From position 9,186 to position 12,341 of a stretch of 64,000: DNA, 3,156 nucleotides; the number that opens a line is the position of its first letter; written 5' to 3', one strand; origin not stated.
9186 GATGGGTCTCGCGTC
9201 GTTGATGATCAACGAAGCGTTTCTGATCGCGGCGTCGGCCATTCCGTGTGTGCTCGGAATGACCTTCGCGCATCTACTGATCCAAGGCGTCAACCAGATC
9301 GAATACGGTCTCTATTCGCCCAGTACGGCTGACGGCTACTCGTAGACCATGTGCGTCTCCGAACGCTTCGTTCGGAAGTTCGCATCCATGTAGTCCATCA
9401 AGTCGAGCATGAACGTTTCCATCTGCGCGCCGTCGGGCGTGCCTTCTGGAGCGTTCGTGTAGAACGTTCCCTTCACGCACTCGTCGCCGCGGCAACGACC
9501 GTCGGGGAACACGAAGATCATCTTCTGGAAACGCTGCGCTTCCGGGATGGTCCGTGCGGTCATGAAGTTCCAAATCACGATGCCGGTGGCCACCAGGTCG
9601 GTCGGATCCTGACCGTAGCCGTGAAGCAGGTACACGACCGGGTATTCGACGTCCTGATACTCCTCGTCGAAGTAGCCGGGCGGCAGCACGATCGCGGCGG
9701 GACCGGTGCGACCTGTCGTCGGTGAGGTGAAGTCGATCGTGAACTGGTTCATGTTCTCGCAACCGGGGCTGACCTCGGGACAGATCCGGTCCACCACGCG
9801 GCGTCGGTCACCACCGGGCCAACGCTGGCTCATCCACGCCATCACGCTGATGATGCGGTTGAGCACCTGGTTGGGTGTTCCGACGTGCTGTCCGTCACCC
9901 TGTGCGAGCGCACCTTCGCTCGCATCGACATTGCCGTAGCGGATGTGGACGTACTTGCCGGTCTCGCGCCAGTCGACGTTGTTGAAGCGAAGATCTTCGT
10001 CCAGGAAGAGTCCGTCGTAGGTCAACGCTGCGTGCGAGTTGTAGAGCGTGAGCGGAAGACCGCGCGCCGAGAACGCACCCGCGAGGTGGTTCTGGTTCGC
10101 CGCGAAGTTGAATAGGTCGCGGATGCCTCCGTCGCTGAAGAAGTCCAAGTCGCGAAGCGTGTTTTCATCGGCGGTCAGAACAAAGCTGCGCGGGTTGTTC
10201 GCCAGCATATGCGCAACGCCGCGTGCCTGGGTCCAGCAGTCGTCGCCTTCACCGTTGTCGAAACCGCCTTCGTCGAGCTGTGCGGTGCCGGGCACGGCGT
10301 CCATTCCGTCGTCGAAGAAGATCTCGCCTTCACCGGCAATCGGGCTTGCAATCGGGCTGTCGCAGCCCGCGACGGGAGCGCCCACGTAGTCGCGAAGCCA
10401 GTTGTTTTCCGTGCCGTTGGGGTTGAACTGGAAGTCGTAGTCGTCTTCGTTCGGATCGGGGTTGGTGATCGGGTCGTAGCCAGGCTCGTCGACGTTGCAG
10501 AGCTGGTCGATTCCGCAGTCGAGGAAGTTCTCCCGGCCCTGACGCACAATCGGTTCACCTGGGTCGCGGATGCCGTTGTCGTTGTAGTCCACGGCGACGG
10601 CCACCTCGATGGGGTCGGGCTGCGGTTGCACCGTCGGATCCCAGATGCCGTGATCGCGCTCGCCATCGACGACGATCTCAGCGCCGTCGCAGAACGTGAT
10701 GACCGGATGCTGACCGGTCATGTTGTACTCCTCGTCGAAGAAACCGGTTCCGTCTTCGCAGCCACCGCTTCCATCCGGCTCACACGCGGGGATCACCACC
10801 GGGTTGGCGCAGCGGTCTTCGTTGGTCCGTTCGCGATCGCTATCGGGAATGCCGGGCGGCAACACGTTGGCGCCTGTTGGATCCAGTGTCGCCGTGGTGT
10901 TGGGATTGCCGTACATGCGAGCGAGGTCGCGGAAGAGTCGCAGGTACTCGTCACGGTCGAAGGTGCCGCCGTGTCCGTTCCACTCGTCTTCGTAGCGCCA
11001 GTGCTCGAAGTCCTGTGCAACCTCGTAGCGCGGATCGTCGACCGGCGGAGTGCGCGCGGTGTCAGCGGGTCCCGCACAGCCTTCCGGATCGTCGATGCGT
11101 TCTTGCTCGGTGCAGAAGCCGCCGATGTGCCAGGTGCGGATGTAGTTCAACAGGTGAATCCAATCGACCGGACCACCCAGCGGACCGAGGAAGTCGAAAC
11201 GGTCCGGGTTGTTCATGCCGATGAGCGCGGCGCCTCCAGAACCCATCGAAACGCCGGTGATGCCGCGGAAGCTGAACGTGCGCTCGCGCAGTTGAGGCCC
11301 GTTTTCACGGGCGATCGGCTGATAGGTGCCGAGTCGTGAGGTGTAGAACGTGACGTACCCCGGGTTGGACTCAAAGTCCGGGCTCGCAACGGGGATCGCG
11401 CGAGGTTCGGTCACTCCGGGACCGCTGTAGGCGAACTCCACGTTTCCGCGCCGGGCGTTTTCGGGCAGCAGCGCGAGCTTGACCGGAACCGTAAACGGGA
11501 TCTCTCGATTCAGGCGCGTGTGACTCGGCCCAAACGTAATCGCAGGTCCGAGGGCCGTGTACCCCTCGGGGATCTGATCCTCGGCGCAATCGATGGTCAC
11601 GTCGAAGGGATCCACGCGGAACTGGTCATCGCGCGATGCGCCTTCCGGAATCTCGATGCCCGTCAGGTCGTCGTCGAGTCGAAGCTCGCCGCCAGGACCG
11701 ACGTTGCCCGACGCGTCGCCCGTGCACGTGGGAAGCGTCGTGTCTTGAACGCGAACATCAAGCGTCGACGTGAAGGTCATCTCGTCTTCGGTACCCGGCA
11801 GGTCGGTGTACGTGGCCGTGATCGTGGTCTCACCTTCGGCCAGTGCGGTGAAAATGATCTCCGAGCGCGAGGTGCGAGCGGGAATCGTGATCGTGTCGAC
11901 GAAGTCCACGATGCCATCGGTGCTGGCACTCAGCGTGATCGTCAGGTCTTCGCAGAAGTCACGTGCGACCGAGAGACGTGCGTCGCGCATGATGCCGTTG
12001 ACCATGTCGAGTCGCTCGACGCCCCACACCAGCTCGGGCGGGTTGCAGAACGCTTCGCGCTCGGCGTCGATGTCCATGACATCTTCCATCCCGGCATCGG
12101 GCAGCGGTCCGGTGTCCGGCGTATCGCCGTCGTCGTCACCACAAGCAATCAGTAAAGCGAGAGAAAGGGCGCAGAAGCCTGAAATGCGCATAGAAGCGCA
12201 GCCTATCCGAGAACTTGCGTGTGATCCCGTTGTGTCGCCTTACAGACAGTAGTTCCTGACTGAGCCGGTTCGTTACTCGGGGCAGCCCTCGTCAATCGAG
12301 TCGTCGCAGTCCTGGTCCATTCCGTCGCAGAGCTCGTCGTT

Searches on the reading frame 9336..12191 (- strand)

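Call 50: search_protein_families(library=pfam, proteins=[window:9336-12191:-], max_evalue=1)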
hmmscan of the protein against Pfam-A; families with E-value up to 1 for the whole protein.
window:9336-12191:- (951 aa): 3 families
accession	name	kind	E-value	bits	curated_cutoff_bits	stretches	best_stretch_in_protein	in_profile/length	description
PF00756.26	Esterase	-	3.9e-09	37.1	22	2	823-945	1-116/251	Putative esterase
PF24935.1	Ig_NUP210_6th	-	0.023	15.1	27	1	80-129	36-85/86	NUP210-like, Ig-like domain 6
PF16640.11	Big_3_5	-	0.063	14.3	35.5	1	83-130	16-71/88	Bacterial Ig-like domain (group 3)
